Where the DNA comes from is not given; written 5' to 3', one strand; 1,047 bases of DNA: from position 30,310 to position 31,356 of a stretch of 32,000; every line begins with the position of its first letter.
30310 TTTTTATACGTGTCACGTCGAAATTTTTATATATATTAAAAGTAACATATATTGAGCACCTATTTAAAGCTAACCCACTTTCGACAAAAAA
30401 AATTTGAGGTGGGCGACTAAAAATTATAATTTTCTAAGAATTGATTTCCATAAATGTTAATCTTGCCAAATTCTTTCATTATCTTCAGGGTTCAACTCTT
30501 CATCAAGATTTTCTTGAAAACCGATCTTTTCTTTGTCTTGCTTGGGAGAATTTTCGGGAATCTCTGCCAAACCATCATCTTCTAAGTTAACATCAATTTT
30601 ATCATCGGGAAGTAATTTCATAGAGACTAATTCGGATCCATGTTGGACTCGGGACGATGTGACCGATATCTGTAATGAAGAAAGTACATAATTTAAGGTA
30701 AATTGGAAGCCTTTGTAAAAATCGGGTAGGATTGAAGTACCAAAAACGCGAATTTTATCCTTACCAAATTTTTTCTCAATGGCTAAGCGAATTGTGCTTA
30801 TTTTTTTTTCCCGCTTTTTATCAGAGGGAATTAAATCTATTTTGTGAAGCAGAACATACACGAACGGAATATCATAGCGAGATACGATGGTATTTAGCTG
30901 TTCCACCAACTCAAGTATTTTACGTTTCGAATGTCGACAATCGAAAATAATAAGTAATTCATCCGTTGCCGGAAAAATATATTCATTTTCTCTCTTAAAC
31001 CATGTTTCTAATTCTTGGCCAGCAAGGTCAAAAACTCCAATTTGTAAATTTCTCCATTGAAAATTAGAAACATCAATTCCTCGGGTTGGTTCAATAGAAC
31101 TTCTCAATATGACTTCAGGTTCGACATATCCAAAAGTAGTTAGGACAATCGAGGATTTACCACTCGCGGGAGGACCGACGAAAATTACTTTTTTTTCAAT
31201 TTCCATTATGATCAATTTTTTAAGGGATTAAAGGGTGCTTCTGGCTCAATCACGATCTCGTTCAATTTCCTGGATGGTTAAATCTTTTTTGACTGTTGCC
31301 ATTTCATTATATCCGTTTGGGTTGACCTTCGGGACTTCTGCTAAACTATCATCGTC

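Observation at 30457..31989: Tandem Rag/Gtr-like GTPase pair without roadblock domains but with a shared C-terminal acidic motif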

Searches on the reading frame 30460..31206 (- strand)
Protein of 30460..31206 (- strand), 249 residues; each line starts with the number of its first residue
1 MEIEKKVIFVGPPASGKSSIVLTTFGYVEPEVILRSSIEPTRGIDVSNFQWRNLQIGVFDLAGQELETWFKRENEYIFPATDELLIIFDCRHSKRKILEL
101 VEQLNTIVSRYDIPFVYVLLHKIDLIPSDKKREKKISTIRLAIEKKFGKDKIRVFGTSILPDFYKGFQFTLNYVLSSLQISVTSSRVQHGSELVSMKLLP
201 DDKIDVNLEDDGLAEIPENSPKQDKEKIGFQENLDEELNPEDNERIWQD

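Call 4: search_protein_families(library=pfam, proteins=[window:30460-31206:-], max_evalue=1)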
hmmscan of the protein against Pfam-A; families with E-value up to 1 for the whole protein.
window:30460-31206:- (249 aa): 5 families
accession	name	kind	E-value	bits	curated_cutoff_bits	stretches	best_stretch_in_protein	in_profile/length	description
PF04670.18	Gtr1_RagA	-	5.3e-16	59.2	22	1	6-161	1-162/232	Gtr1/RagA G protein conserved region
PF00025.27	Arf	-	1e-08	35.3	22.3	1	4-159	14-157/174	ADP-ribosylation factor family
PF01926.29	MMR_HSR1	-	4.6e-06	27.2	21.9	1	6-119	1-111/113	50S ribosome-binding GTPase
PF00071.28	Ras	-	0.00013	22.1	21.6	1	6-127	1-118/162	Ras family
PF08477.19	Roc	-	0.00022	21.9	27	1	6-124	1-119/119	Ras of Complex, Roc, domain of DAPkinase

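Call 5: search_protein_families(library=ncbifam, proteins=[window:30460-31206:-], max_evalue=1)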
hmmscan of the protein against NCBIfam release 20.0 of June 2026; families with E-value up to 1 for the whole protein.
window:30460-31206:- (249 aa): 1 family
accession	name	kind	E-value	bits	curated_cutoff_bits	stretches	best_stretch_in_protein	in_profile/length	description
TIGR00231.1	small_GTP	domain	0.00017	21.4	42.5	1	4-130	3-129/164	GTP-binding protein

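Call 9: find_homologous_proteins(query=window:30460-31206:-)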
Query window:30460-31206:- (249 aa): 41 proteins with E <= 0.001 among 563 candidates.
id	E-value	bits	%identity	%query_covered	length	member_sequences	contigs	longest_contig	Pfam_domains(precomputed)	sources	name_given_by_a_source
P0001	9.8e-157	538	99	100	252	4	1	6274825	PF01926.30,PF00025.28,PF04670.19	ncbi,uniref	ncbi:ADP-ribosylation factor-like protein [Candidatus Lokiarchaeum ossiferum]|uniref:ADP-ribosylatio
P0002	5.0e-137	473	85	100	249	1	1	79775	PF01926.30,PF00025.28,PF04670.19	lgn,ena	-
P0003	2.1e-121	422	75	100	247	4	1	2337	PF01926.30,PF00025.28,PF04670.19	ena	-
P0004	5.5e-105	368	65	100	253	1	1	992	PF01926.30,PF00025.28,PF04670.19,PF00071.29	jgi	jgi:GTPase SAR1 family protein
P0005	2.0e-55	206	44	92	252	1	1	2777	PF01926.30,PF04670.19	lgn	-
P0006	8.7e-54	201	43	86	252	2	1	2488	PF04670.19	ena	-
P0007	1.6e-51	193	43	91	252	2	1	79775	PF04670.19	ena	-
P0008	1.8e-50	190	43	88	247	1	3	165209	PF04670.19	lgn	-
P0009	2.1e-46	176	39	98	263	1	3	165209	PF00025.28,PF08477.20,PF04670.19,PF00071.29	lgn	-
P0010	5.7e-25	106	37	66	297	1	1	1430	PF04670.19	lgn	-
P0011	5.4e-21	93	39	52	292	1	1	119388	PF00025.28,PF04670.19,PF00071.29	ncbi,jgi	ncbi:MAG: ADP-ribosylation factor-like protein [Promethearchaeota archaeon]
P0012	1.2e-20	92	36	64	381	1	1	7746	PF00025.28,PF04670.19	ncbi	-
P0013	1.6e-20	92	38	66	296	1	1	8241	PF00025.28,PF04670.19,PF00071.29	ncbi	-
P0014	1.9e-20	91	36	65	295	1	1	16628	PF00025.28,PF08477.20,PF04670.19,PF00071.29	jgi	jgi:GTPase SAR1 family protein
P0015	8.3e-20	89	38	66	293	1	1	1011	PF00025.28,PF04670.19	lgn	-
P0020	4.2e-18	84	36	64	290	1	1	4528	PF00025.28,PF08477.20,PF04670.19,PF00071.29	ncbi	ncbi:MAG: ADP-ribosylation factor-like protein [Candidatus Odinarchaeota archaeon]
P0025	7.8e-17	80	33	65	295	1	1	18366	PF01926.30,PF00025.28,PF08477.20,PF04670.19,PF00071.29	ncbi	ncbi:MAG: GTPase domain-containing protein [Promethearchaeota archaeon]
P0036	8.1e-12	63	36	49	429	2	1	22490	PF04670.19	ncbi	ncbi:MAG: GTPase [Promethearchaeota archaeon]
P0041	6.1e-4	37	29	63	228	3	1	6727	PF04670.19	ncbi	ncbi:MAG: hypothetical protein ACTSPA_13235 [Promethearchaeota archaeon]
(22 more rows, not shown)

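Call 15: find_encoding_contigs(protein=P0002, flank=6000, max_places=3)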
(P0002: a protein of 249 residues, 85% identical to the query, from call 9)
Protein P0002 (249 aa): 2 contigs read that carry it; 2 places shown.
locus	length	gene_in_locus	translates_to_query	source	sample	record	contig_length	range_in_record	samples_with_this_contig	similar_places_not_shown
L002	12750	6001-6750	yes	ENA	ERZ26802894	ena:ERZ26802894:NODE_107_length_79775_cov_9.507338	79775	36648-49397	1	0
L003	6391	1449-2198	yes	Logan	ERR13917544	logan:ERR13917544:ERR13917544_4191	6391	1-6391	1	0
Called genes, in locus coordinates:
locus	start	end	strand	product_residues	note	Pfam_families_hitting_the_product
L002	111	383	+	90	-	PF04023:FeoA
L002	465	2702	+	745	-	PF01926:MMR_HSR1, PF02421:FeoB_N, PF17910:FeoB_Cyto, PF07670:Gate, PF07664:FeoB_C, PF07670:Gate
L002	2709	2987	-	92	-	-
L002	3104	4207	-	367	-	-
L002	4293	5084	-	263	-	PF12146:Hydrolase_4, PF20408:Abhydrolase_11 (faint), PF00561:Abhydrolase_1 (weak)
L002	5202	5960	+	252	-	PF04670:Gtr1_RagA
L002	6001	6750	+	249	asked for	PF00025:Arf, PF01926:MMR_HSR1 (weak), PF04670:Gtr1_RagA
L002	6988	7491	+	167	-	-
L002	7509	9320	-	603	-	PF19864:Radical_SAM_N2, PF04055:Radical_SAM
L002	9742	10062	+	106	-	-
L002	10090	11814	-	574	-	-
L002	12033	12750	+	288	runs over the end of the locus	PF01025:GrpE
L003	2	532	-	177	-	?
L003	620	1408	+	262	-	PF04670:Gtr1_RagA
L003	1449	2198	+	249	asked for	PF00025:Arf, PF01926:MMR_HSR1 (weak), PF04670:Gtr1_RagA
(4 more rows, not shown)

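Call 16: find_encoding_contigs(protein=P0008, flank=6000, max_places=3)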
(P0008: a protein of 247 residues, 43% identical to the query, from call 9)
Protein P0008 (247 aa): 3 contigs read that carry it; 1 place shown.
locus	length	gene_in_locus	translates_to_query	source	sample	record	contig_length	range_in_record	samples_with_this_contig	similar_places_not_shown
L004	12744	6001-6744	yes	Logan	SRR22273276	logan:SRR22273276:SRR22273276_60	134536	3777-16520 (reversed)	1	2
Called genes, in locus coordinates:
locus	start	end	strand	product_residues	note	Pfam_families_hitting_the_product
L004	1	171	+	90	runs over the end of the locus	PF04023:FeoA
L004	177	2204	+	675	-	PF00009:GTP_EFTU (faint), PF01926:MMR_HSR1, PF02421:FeoB_N, PF17910:FeoB_Cyto, PF07670:Gate, PF07664:FeoB_C, PF07670:Gate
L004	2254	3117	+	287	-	PF02517:Rce1-like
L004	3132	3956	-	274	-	PF12146:Hydrolase_4, PF00561:Abhydrolase_1, PF12697:Abhydrolase_6, PF00326:Peptidase_S9 (weak), PF20408:Abhydrolase_11 (faint)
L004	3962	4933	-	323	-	PF00398:RrnaAD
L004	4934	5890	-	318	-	-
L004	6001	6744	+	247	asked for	PF04670:Gtr1_RagA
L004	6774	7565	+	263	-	PF00025:Arf (faint), PF00071:Ras (faint), PF04670:Gtr1_RagA, PF08477:Roc (faint)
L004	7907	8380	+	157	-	-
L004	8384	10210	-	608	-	PF19864:Radical_SAM_N2, PF04055:Radical_SAM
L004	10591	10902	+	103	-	-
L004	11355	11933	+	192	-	PF13404:HTH_AsnC-type, PF13412:HTH_24 (weak)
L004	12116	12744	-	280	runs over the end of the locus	PF00586:AIRS, PF02769:AIRS_C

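Call 17: find_encoding_contigs(protein=P0005, flank=6000, max_places=3)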
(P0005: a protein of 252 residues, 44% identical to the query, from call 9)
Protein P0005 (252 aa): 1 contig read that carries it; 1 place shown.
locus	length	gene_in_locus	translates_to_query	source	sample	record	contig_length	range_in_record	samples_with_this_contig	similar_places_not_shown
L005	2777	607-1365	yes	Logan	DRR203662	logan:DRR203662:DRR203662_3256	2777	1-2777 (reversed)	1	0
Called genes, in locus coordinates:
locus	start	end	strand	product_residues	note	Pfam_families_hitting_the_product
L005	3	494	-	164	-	?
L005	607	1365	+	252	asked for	PF01926:MMR_HSR1 (weak), PF04670:Gtr1_RagA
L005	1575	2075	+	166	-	-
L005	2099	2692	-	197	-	PF00072:Response_reg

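Call 19: search_protein_families(library=pfam, proteins=[L004:7907-8377:+, L005:1575-2072:+], max_evalue=10)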
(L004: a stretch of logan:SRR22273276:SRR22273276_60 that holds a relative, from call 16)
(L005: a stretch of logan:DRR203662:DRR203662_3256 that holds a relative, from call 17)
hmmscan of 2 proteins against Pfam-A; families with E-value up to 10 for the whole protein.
L004:7907-8377:+ (157 aa): 0 families

L005:1575-2072:+ (166 aa): 0 families

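Call 20: search_solved_structures(query=window:30460-31206:-, max_evalue=0.01, show_alignments=2)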
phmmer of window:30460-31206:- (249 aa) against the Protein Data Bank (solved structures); distinct sequences matched with E-value up to 0.01: 36.
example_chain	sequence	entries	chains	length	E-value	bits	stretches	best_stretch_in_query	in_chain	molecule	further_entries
4arz_A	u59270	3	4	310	1.2e-08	38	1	4-167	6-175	GTP-BINDING PROTEIN GTR1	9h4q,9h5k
6jwp_A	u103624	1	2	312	1.2e-08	37.9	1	4-167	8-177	GTP-binding protein GTR1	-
3r7w_A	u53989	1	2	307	3.8e-08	36.3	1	5-167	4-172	GTP-binding protein GTR1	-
8fw5_D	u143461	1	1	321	2e-06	30.6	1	4-131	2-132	GTP-binding protein Gtr1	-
2q3f_A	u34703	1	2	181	2.7e-05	27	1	2-135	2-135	Ras-related GTP-binding protein D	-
6ces_A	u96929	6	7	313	2.7e-05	27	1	3-131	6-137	Ras-related GTP-binding protein A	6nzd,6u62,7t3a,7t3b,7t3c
6ulg_F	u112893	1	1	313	2.7e-05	27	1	3-131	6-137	Ras-related GTP-binding protein A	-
6wj2_F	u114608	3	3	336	3.2e-05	26.7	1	3-131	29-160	Ras-related GTP-binding protein A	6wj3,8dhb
8yl2_A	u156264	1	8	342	0.00019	24.2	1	2-125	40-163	GTP-binding protein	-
6s6a_A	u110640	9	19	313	0.00021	24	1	3-131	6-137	Ras-related GTP-binding protein A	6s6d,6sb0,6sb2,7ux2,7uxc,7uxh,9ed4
3llu_A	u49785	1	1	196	0.00035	23.3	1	6-135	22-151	Ras-related GTP-binding protein C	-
3lrp_A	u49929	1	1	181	0.0009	22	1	5-125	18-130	ADP-ribosylation factor 1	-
6kx2_A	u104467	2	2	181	0.00097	21.9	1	3-151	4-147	Transforming protein RhoA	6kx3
7wza_A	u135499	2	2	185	0.001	21.8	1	3-150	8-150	Transforming protein RhoA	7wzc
1e0s_A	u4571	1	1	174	0.0023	20.6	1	5-132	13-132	ADP-ribosylation factor 6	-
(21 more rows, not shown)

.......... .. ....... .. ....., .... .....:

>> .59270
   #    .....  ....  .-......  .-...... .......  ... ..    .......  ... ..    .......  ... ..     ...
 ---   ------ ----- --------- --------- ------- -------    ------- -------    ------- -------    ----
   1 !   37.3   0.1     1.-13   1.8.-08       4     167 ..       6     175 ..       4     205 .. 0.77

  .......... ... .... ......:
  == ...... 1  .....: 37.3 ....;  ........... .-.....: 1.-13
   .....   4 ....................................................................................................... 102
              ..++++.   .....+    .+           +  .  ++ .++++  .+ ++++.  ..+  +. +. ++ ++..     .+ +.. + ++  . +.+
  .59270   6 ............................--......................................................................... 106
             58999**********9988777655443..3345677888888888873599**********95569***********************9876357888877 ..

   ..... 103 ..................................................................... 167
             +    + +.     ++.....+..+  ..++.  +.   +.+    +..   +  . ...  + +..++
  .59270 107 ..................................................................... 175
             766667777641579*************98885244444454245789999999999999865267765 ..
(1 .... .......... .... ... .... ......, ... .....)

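Call 41: search_protein_families(library=pfam, proteins=[P0011, P0013, P0020, P0025, P0036, P0012, P0041], max_evalue=1)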
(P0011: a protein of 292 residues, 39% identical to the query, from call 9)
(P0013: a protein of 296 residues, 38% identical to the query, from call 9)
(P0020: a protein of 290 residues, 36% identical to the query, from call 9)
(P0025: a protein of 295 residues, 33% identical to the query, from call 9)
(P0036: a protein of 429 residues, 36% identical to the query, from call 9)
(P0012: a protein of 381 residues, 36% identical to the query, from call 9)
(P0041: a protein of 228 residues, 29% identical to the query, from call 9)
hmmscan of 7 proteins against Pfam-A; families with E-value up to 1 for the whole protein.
P0011 (292 aa): 35 families (the best 25 are shown)
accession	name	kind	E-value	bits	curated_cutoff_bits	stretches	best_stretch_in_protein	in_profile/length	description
PF04670.18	Gtr1_RagA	-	1.5e-15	57.7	22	1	5-203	1-202/232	Gtr1/RagA G protein conserved region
PF00025.27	Arf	-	2.1e-07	31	22.3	1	4-145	15-146/174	ADP-ribosylation factor family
PF00071.28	Ras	-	2.1e-06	27.8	21.6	1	5-159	1-143/162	Ras family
PF01926.29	MMR_HSR1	-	0.00029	21.4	21.9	1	5-105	1-102/113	50S ribosome-binding GTPase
PF13401.12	AAA_22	-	0.00032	21.4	27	1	6-138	8-107/130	AAA domain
PF08477.19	Roc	-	0.00044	20.9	27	1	5-124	1-119/119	Ras of Complex, Roc, domain of DAPkinase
PF00004.35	AAA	-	0.00085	20.2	21.2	1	6-38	1-32/131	ATPase family associated with various cellular activities (AAA)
PF12840.13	HTH_20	-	0.00099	19.5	27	1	213-241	22-50/51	Helix-turn-helix domain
PF13412.12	HTH_24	-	0.0013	18.7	21.9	1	196-240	4-48/48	Winged helix-turn-helix DNA-binding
PF13238.12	AAA_18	-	0.0017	19.2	29.4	1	6-24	1-19/128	AAA domain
PF01047.28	MarR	-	0.0022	18.3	24.6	1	196-247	4-55/59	MarR family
PF03266.21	NTPase_1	-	0.0025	18.1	23.9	1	5-26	1-22/168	NTPase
PF02492.25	cobW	-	0.0035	17.4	20.7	0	6-21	3-18/180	CobW/HypB/UreG, nucleotide-binding domain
PF00009.33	GTP_EFTU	-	0.004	17.2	26.5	1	53-166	69-176/188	Elongation factor Tu GTP binding domain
PF20720.3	nSTAND3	-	0.005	17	27.2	1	4-24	18-38/155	Novel STAND NTPase 3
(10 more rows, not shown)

P0013 (296 aa): 23 families
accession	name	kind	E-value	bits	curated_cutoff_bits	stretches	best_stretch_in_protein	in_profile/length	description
PF04670.18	Gtr1_RagA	-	2.5e-15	57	22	1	6-174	1-174/232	Gtr1/RagA G protein conserved region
PF00025.27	Arf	-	9.6e-08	32.1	22.3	1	5-160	15-157/174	ADP-ribosylation factor family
PF00071.28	Ras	-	1.4e-06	28.5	21.6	1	6-134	1-124/162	Ras family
PF08477.19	Roc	-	6.3e-05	23.6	27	1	6-109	1-108/119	Ras of Complex, Roc, domain of DAPkinase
PF00004.35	AAA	-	0.00073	20.4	21.2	1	7-80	1-57/131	ATPase family associated with various cellular activities (AAA)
PF01926.29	MMR_HSR1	-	0.0029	18.1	21.9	1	6-105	1-101/113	50S ribosome-binding GTPase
PF13238.12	AAA_18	-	0.0033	18.3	29.4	1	7-27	1-21/128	AAA domain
PF13401.12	AAA_22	-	0.0074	17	27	1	7-101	8-55/130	AAA domain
PF20720.3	nSTAND3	-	0.0088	16.2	27.2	1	2-23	15-36/155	Novel STAND NTPase 3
PF13245.12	AAA_19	-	0.01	16.4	25.1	1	5-32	12-39/134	AAA domain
PF03266.21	NTPase_1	-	0.015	15.6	23.9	1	6-23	1-18/168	NTPase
PF03215.21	Rad17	-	0.026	14.9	23.8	1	7-128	48-179/186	Rad17 P-loop domain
PF13521.12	AAA_28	-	0.027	15.1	27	1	6-21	1-16/164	AAA domain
PF07728.20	AAA_5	-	0.037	14.5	22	1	7-28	2-23/139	AAA domain (dynein-related subfamily)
PF00009.33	GTP_EFTU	-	0.038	14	26.5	1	109-168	116-177/188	Elongation factor Tu GTP binding domain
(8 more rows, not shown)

P0020 (290 aa): 21 families
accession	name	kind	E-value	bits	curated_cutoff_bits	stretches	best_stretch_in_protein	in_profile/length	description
PF04670.18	Gtr1_RagA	-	1.6e-18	67.5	22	1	6-188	1-185/232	Gtr1/RagA G protein conserved region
PF00025.27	Arf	-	2e-10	40.9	22.3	1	4-163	14-160/174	ADP-ribosylation factor family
PF00071.28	Ras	-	6.5e-08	32.8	21.6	1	6-130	1-120/162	Ras family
PF08477.19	Roc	-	2e-06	28.5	27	1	6-125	1-119/119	Ras of Complex, Roc, domain of DAPkinase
PF14947.12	HTH_45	-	0.00054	20.4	25.5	1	208-254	17-61/77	Winged helix-turn-helix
PF01926.29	MMR_HSR1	-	0.0021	18.6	21.9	1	6-103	1-99/113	50S ribosome-binding GTPase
PF13238.12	AAA_18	-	0.0061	17.5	29.4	1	7-27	1-21/128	AAA domain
PF13479.12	AAA_24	-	0.018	15.4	27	1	4-31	2-26/195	AAA domain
PF00005.33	ABC_tran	-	0.02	16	25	1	3-30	10-37/137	ABC transporter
PF00625.27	Guanylate_kin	-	0.024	14.8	25.2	1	4-26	2-24/182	Guanylate kinase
PF00004.35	AAA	-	0.039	14.8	21.2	1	7-30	1-25/131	ATPase family associated with various cellular activities (AAA)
PF12775.13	AAA_7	-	0.046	13.7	25.8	1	3-29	32-58/181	P-loop containing dynein motor region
PF10662.15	PduV-EutP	-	0.053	13.8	21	1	5-23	2-20/143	Ethanolamine utilisation - propanediol utilisation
PF13401.12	AAA_22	-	0.061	14.1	27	1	7-27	8-28/130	AAA domain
PF25199.1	nSTAND_NTPase5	-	0.065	13.5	34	0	7-20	44-57/145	Novel STAND NTPase 5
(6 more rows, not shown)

P0025 (295 aa): 7 families
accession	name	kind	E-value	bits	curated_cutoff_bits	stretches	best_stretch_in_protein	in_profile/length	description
PF04670.18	Gtr1_RagA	-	4.8e-15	56.1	22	1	5-172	1-172/232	Gtr1/RagA G protein conserved region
PF00071.28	Ras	-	7.8e-10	39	21.6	1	5-146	1-138/162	Ras family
PF08477.19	Roc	-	4.9e-07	30.4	27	1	5-124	1-119/119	Ras of Complex, Roc, domain of DAPkinase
PF00025.27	Arf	-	3.8e-06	26.9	22.3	1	2-161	13-158/174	ADP-ribosylation factor family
PF01926.29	MMR_HSR1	-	7e-06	26.6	21.9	1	5-104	1-101/113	50S ribosome-binding GTPase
PF13479.12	AAA_24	-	0.14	12.4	27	1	2-44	1-41/195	AAA domain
PF13412.12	HTH_24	-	0.16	12.1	21.9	1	217-241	24-48/48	Winged helix-turn-helix DNA-binding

P0036 (429 aa): 7 families
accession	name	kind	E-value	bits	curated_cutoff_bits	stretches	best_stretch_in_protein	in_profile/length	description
PF04670.18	Gtr1_RagA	-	7.5e-16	58.7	22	1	130-342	1-214/232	Gtr1/RagA G protein conserved region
PF00025.27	Arf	-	5.8e-05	23.1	22.3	1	116-265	2-136/174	ADP-ribosylation factor family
PF01926.29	MMR_HSR1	-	7.1e-05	23.3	21.9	1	131-235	2-106/113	50S ribosome-binding GTPase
PF00071.28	Ras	-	0.00029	20.9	21.6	1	130-258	1-118/162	Ras family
PF08477.19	Roc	-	0.00076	20.1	27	1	130-255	1-119/119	Ras of Complex, Roc, domain of DAPkinase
PF03193.22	RsgA_GTPase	-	0.082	13.2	30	0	88-148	71-126/174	RsgA GTPase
PF00009.33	GTP_EFTU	-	0.11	12.6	26.5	1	229-291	106-151/188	Elongation factor Tu GTP binding domain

P0012 (381 aa): 9 families
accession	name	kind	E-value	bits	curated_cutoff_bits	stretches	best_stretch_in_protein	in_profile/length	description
PF04670.18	Gtr1_RagA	-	4.2e-17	62.8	22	1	30-223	1-198/232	Gtr1/RagA G protein conserved region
PF00025.27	Arf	-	1.7e-10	41.1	22.3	1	29-184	15-158/174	ADP-ribosylation factor family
PF00071.28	Ras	-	3.8e-05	23.8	21.6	1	30-154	1-121/162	Ras family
PF01926.29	MMR_HSR1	-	5.3e-05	23.8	21.9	1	30-134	1-106/113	50S ribosome-binding GTPase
PF08477.19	Roc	-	0.00034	21.3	27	1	30-148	1-119/119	Ras of Complex, Roc, domain of DAPkinase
PF13401.12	AAA_22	-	0.0043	17.8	27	1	31-131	8-61/130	AAA domain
PF13238.12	AAA_18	-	0.0062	17.4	29.4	1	31-48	1-18/128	AAA domain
PF13245.12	AAA_19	-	0.082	13.5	25.1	1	20-48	3-31/134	AAA domain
PF00005.33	ABC_tran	-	0.17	12.9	25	1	30-86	13-67/137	ABC transporter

P0041 (228 aa): 8 families
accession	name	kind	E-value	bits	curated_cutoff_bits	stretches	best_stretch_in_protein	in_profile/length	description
PF04670.18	Gtr1_RagA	-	1.1e-06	28.7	22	2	4-64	1-60/232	Gtr1/RagA G protein conserved region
PF01926.29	MMR_HSR1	-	0.0012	19.4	21.9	1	4-114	1-99/113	50S ribosome-binding GTPase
PF08477.19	Roc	-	0.0028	18.3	27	1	4-64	1-68/119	Ras of Complex, Roc, domain of DAPkinase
PF00071.28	Ras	-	0.0042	17.1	21.6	1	4-64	1-60/162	Ras family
PF03193.22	RsgA_GTPase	-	0.0075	16.5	30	0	97-131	57-92/174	RsgA GTPase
PF00503.26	G-alpha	-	0.016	14.8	48.8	1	4-144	23-146/333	G-protein alpha subunit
PF09897.14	DUF2124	-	0.058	13.7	27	1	141-162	116-135/141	Uncharacterized protein conserved in archaea (DUF2124)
PF11165.13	DUF2949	-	0.076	13.9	24.2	1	75-114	14-51/56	Protein of unknown function (DUF2949)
